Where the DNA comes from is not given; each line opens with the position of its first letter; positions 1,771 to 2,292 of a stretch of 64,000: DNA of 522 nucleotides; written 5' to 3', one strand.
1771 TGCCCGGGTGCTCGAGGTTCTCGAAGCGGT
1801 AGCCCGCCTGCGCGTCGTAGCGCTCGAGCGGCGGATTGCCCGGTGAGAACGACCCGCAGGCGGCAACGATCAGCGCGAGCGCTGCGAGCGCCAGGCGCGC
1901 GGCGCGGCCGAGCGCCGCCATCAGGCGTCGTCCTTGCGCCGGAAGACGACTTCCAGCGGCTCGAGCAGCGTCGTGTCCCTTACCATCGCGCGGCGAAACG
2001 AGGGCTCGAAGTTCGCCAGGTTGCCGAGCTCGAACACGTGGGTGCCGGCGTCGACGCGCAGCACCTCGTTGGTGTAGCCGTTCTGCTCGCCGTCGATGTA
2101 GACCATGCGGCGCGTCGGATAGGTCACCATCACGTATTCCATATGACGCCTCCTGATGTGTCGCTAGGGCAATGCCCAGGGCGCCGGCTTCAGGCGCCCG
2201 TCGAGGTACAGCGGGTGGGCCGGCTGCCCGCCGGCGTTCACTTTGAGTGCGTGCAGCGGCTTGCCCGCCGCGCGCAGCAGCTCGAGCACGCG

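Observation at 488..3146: PIN - DUF1643 - 73 aa - patatin lipoprotein cassette with no recognisable antitoxin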

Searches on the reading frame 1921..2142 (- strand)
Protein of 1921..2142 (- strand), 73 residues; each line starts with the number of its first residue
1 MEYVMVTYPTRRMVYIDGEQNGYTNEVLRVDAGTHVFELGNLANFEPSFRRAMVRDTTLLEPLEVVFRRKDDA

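Call 6: search_protein_families(library=pfam, proteins=[window:1921-2142:-], max_evalue=0.1)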
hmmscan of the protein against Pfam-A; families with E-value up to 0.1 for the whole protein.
window:1921-2142:- (73 aa): 1 family
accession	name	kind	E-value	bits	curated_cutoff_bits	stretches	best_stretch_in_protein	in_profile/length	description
PF08308.17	PEGA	-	0.019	15.3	20.8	1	9-55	10-56/71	PEGA domain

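Call 7: search_protein_families(library=padloc, proteins=[window:1921-2142:-], max_evalue=0.1)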
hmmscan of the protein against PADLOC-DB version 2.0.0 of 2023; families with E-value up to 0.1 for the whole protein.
window:1921-2142:- (73 aa): 0 families

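Call 8: search_protein_families(library=ncbifam, proteins=[window:1921-2142:-], max_evalue=0.1)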
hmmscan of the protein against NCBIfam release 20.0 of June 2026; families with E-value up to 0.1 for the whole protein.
window:1921-2142:- (73 aa): 0 families

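Call 25: find_homologous_proteins(query=window:1921-2142:-, max_evalue=0.001)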
Query window:1921-2142:- (73 aa): 175 proteins with E <= 0.001 among 175 candidates; the best 120 are listed.
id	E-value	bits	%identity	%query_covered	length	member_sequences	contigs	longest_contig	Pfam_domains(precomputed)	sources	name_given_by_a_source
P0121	1.9e-41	156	100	100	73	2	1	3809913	-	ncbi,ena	-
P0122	4.1e-37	142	90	100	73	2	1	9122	-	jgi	jgi:hypothetical protein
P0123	1.1e-33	131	84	100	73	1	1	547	-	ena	-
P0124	1.5e-33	131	83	97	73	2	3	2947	-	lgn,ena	-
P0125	5.0e-33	129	79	100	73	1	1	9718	-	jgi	jgi:hypothetical protein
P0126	7.8e-32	126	78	100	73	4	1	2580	-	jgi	-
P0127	1.2e-31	125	77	100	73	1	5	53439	-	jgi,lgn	-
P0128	2.2e-31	124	79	99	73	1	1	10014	-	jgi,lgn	jgi:hypothetical protein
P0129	2.7e-31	124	79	99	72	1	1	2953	-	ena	-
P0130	3.4e-31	124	78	99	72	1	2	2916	-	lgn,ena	-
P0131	5.3e-31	123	78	99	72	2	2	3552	-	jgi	jgi:hypothetical protein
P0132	5.3e-31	123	79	99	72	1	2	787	-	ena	-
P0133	6.1e-31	123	78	99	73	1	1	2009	-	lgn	-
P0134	6.8e-31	123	76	99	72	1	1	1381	-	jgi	jgi:hypothetical protein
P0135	7.5e-31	122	78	99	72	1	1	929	-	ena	-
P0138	9.2e-31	122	75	99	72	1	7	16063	-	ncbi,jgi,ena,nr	ncbi:MAG: hypothetical protein A3I01_00030 [Betaproteobacteria bacterium RIFCSPLOWO2_02_FULL_65_24]|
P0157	1.3e-29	119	75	100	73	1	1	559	PF08308.18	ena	-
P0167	3.8e-29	117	72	99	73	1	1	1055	PF08308.18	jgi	jgi:hypothetical protein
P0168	3.9e-29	117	74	100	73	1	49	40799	-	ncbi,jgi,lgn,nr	ncbi:MAG TPA: hypothetical protein VG591_04485 [Burkholderiales bacterium]|jgi:hypothetical protein|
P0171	5.0e-29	117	74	100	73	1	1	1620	PF08308.18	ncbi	-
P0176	6.3e-29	116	74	99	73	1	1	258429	-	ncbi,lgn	-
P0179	9.8e-29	116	74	99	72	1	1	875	PF08308.18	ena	-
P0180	1.0e-28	116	76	99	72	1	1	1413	PF08308.18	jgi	jgi:hypothetical protein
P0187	2.9e-28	114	75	99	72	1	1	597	PF08308.18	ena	-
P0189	2.9e-28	114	75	99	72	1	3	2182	PF08308.18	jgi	jgi:hypothetical protein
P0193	3.8e-28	114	75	97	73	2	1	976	PF08308.18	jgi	jgi:hypothetical protein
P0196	5.2e-28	113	72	99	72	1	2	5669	PF08308.18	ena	-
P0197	5.2e-28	113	72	99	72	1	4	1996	PF08308.18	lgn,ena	-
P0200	5.6e-28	113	74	99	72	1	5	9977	PF08308.18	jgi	-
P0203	8.8e-28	113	70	97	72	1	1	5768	PF08308.18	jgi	jgi:PEGA domain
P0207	1.3e-27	112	72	99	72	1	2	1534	PF08308.18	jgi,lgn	jgi:hypothetical protein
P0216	3.0e-27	111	72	99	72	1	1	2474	PF08308.18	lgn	-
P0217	3.4e-27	111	72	97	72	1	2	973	PF08308.18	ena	-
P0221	5.3e-27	110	72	99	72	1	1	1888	PF08308.18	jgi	-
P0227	7.8e-27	110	74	99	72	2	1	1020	PF08308.18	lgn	-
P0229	8.1e-27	110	71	99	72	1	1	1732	PF08308.18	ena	-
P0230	9.6e-27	109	71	99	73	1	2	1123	PF08308.18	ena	-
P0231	1.0e-26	109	70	100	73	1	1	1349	PF08308.18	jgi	jgi:hypothetical protein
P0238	1.2e-26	109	72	93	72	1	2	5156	-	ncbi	-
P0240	1.4e-26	109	71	99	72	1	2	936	PF08308.18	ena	-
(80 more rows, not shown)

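Call 27: find_encoding_contigs(protein=P0168, flank=5000, max_places=5)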
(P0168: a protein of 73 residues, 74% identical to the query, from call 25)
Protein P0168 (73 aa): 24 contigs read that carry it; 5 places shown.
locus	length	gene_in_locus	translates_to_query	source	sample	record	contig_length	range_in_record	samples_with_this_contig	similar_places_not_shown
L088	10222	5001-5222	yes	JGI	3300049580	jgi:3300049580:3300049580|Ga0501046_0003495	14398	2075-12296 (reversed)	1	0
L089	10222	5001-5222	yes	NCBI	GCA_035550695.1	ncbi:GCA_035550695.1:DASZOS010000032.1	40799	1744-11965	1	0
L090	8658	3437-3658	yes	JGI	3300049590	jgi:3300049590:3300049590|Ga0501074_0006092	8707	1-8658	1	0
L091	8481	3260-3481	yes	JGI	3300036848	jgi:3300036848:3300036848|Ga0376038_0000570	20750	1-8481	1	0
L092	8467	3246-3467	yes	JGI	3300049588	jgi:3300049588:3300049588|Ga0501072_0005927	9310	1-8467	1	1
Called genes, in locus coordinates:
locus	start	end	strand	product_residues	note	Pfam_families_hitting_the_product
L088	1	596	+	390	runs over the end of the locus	PF01494:FAD_binding_3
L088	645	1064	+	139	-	PF01909:NTP_transf_2 (weak), PF18765:Polbeta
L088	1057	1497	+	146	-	PF01934:HepT-like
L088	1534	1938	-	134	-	-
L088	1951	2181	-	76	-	-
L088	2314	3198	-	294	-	PF00756:Esterase, PF10503:Esterase_PHB, PF02230:Abhydrolase_2 (weak), PF20434:BD-FAE (faint), PF00326:Peptidase_S9 (weak)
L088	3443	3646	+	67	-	PF00313:CSD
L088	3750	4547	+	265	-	PF00034:Cytochrom_C, PF13442:Cytochrome_CBB3, PF16694:Cytochrome_P460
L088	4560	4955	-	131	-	PF00903:Glyoxalase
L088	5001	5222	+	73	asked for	-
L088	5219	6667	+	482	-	PF01734:Patatin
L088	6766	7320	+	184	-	PF18546:MetOD1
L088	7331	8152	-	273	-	PF13489:Methyltransf_23 (weak), PF01209:Ubie_methyltran (weak), PF02353:CMAS (weak), PF08241:Methyltransf_11, PF08242:Methyltransf_12, PF13649:Methyltransf_25, PF13847:Methyltransf_31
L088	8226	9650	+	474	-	PF01551:Peptidase_M23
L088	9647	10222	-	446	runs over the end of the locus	PF06123:CreD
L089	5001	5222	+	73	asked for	-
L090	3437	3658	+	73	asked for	-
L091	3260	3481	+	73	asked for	-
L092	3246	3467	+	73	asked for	-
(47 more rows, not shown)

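Call 28: find_encoding_contigs(protein=P0176, flank=5000, max_places=2)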
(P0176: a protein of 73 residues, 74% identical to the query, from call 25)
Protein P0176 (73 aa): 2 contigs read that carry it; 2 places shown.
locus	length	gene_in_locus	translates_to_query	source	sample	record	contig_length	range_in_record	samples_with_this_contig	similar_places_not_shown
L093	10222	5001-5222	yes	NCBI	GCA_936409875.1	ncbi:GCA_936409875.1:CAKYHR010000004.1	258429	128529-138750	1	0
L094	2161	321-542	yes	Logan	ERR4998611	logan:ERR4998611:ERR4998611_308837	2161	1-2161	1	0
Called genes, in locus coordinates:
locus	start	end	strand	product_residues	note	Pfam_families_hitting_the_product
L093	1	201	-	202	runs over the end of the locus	PF06439:3keto-disac_hyd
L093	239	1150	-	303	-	-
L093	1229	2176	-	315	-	PF09084:NMT1 (faint)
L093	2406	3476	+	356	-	-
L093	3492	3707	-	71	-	-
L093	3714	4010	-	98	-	-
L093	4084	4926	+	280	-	PF08501:Shikimate_dh_N, PF01488:Shikimate_DH, PF18317:SDH_C (faint)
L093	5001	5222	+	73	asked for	-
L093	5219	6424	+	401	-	PF01734:Patatin (weak)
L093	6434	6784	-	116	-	PF03960:ArsC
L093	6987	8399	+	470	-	PF13205:Big_5, PF11999:Ice_binding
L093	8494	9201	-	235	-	PF00596:Aldolase_II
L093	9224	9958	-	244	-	PF00596:Aldolase_II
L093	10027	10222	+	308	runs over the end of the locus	PF00005:ABC_tran, PF13304:AAA_21 (weak)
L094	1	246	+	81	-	?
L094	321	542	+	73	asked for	-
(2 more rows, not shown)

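Call 29: find_encoding_contigs(protein=P0127, flank=5000, max_places=3)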
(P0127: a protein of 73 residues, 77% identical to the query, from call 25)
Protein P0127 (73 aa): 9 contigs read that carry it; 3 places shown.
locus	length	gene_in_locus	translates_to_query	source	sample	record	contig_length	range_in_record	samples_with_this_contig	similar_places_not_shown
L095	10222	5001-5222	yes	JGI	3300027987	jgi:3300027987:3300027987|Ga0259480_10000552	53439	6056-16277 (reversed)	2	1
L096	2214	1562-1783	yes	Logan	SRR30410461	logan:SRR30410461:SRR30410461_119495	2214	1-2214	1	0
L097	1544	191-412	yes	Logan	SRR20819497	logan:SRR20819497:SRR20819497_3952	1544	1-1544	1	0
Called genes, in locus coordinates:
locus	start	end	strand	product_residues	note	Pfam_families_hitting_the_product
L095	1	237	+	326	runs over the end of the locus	-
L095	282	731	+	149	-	-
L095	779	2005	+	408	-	-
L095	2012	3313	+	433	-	-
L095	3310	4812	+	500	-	-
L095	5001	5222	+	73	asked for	-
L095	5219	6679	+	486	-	PF01734:Patatin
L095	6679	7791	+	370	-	-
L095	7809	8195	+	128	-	-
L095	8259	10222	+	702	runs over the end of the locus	-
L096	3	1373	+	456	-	?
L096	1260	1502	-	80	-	-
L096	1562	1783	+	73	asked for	-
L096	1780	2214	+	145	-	?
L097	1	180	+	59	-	?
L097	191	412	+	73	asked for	-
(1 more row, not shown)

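Call 78: find_encoding_contigs(protein=P0121, flank=4000, max_places=2)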
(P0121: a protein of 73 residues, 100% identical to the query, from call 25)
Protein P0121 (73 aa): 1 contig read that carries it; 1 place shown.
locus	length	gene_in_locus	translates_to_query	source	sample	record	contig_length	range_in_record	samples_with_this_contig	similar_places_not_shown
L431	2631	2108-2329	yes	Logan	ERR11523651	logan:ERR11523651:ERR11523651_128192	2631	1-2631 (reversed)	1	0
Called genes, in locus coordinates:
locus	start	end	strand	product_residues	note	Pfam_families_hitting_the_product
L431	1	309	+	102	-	?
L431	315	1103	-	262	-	PF03328:HpcH_HpaI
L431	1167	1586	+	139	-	PF13470:PIN_3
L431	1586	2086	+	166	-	PF07799:DUF1643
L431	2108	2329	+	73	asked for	-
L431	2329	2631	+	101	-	?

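Call 87: search_solved_structures(query=A6, max_evalue=10, show_alignments=2)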
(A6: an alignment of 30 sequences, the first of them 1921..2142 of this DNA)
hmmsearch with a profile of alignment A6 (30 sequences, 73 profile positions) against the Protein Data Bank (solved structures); distinct sequences matched with E-value up to 10: 4.
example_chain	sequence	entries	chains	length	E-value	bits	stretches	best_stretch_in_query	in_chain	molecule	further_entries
2jjy_A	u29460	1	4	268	1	12.5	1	20-42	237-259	ENOYL-[ACYL-CARRIER-PROTEIN] REDUCTASE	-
7rha_B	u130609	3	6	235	1.3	12.2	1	9-37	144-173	darkmRuby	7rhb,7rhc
7rhd_A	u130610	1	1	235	1.3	12.2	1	9-37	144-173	darkmRuby M94T/F96Y mutant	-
3nrc_A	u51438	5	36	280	1.4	12.1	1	20-42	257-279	Enoyl-[acyl-carrier-protein] reductase (NADH) | Enoyl-[acyl-carrier-protein] reductase [NADH]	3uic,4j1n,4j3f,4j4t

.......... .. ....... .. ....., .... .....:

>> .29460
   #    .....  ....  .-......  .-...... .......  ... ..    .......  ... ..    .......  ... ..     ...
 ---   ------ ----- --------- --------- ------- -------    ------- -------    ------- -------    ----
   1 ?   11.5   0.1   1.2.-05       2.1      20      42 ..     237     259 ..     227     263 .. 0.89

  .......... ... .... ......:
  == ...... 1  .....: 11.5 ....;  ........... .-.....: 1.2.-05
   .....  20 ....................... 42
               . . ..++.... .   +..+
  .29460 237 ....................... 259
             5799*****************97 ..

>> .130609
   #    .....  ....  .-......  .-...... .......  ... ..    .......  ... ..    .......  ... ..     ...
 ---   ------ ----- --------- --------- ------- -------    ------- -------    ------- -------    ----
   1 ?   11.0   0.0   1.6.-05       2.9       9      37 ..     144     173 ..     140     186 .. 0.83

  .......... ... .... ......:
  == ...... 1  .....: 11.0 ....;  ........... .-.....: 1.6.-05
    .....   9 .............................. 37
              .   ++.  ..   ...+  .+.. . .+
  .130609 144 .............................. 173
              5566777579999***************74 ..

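Call 88: search_protein_families(library=pfam, alignment_id=A6, max_evalue=1)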
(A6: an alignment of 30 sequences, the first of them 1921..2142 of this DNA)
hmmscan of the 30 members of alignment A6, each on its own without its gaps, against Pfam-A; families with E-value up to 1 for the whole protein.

A. member 1, window:1921-2142:- (73 aa): 1 family
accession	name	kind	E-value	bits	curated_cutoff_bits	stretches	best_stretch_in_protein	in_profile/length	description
PF08308.17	PEGA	-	0.019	15.3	20.8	1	9-55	10-56/71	PEGA domain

B. families by the number of members that match (of 30 scanned): 3 families
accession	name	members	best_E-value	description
PF08308.17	PEGA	29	5.5e-08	PEGA domain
PF22987.3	Tudor_KDM3B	1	0.15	Lysine-specific demethylase 3B, tudor domain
PF13385.13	Laminin_G_3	1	0.18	Concanavalin A-like lectin/glucanases superfamily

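Call 97: search_protein_representatives(alignment_id=A6)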
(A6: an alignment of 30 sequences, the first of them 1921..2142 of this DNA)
Query: 30 sequences, 73 profile positions. Proteins with E-value up to 0.001 (for the whole library): 624; up to 1e-10: 202; up to 1e-30: 3. The best 150 are listed.
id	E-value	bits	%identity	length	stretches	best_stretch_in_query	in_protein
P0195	4.2e-41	154.7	-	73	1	1-72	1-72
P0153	3.2e-37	142.3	-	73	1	1-72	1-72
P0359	6.0e-34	131.8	-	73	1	1-72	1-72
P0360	1.2e-30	121.3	-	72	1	1-72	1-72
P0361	2.1e-30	120.5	-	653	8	8-63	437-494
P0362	1.0e-27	111.8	-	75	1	1-72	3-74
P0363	9.3e-27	108.8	-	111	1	1-56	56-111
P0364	1.2e-24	102.0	-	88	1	1-70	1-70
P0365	5.4e-24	99.9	-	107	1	1-70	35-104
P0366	9.2e-24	99.2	-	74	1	1-71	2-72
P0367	1.6e-23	98.4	-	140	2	1-68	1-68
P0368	3.7e-23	97.2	-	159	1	1-72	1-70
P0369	1.7e-22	95.1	-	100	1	1-71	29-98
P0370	1.9e-21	91.7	-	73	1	1-70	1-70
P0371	2.7e-21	91.2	-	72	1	2-68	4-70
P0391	1.5e-16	76.1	-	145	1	1-68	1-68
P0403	1.1e-15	73.3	-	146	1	1-69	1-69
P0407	1.7e-15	72.7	-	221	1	1-69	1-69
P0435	3.4e-14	68.5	-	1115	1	1-72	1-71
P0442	7.2e-14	67.5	-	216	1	1-69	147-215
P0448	1.1e-13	66.8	-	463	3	7-67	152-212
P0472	4.4e-13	65.0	-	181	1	2-68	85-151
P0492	2.6e-12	62.5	-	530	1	3-69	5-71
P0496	3.1e-12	62.3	-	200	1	2-69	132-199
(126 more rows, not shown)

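Call 98: search_protein_families(library=pfam, proteins=[P0492, P0435, P0407, P0368, P0391, P0442, P0472, P0496, P0448, P0403], max_evalue=0.001)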
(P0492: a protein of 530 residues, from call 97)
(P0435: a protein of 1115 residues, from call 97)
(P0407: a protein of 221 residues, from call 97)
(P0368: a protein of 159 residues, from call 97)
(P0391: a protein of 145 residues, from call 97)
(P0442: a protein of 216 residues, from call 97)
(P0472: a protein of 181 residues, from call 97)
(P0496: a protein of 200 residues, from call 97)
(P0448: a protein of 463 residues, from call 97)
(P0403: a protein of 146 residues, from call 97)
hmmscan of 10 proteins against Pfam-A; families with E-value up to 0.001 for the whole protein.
P0492 (530 aa): 1 family
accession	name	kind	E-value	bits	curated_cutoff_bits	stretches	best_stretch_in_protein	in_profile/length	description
PF01734.28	Patatin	-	2.7e-18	67.3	27.7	1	121-364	1-187/191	Patatin-like phospholipase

P0435 (1115 aa): 1 family
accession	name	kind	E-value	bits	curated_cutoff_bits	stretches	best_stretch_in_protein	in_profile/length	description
PF07693.20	KAP_NTPase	-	1.1e-23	84.3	20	2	770-837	148-207/293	KAP family P-loop domain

P0407 (221 aa): 0 families

P0368 (159 aa): 0 families

P0391 (145 aa): 0 families

P0442 (216 aa): 0 families

P0472 (181 aa): 0 families

P0496 (200 aa): 0 families

P0448 (463 aa): 2 families
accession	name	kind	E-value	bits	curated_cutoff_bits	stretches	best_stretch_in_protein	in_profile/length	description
PF08308.17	PEGA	-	9.3e-17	61.1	20.8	2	385-447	3-64/71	PEGA domain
PF11008.14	DUF2846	-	1.1e-05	25.8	34.3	0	236-267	25-56/92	Protein of unknown function (DUF2846)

P0403 (146 aa): 0 families

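Call 103: search_protein_families(library=phrogs, proteins=[window:1921-2142:-], max_evalue=0.001)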
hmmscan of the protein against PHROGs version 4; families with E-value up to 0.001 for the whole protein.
window:1921-2142:- (73 aa): 0 families

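Call 104: find_encoding_contigs(protein=P0138, flank=3500, max_places=1)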
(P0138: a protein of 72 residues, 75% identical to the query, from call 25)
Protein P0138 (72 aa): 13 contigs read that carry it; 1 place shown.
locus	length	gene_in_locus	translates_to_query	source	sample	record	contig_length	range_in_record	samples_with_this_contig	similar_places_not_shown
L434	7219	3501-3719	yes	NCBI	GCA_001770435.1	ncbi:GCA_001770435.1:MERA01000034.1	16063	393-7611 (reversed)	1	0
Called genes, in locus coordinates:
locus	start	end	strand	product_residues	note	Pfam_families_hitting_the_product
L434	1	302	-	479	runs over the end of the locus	PF01523:PmbA_TldD_1st, PF19289:PmbA_TldD_3rd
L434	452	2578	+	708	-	PF04879:Molybdop_Fe4S4 (weak), PF00384:Molybdopterin, PF01568:Molydop_binding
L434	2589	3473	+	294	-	-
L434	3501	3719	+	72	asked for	-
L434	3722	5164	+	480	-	PF01734:Patatin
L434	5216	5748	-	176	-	PF03006:HlyIII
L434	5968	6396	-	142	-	PF00011:HSP20, PF17886:ArsA_HSP20 (faint)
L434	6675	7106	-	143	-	PF00903:Glyoxalase, PF13669:Glyoxalase_4, PF18029:Glyoxalase_6 (weak)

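Call 105: find_encoding_contigs(protein=P0238, flank=3500, max_places=1)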
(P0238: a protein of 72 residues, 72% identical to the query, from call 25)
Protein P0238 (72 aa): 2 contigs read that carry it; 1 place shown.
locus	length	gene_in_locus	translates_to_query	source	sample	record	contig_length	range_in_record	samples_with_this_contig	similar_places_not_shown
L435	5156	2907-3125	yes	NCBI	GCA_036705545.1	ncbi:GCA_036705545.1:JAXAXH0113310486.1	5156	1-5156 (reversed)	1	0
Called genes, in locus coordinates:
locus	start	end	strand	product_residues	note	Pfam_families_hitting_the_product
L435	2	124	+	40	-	?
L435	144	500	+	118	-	PF00903:Glyoxalase (faint)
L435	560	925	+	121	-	-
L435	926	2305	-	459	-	-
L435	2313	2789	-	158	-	-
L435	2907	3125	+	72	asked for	-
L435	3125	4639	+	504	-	PF01734:Patatin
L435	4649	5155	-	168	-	?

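Call 106: find_encoding_contigs(protein=P0203, flank=3500, max_places=1)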
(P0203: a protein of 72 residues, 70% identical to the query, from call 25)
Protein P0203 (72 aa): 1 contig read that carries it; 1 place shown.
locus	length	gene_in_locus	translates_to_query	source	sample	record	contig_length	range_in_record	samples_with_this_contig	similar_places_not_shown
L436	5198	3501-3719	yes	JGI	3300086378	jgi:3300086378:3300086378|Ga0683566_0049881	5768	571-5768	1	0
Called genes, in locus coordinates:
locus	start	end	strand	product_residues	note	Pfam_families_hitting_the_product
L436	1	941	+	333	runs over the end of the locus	PF03480:DctP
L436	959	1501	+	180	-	PF04290:DctQ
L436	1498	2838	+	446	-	PF06808:DctM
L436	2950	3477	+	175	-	PF11937:DUF3455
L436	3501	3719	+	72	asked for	PF08308:PEGA (weak)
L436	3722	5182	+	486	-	PF01734:Patatin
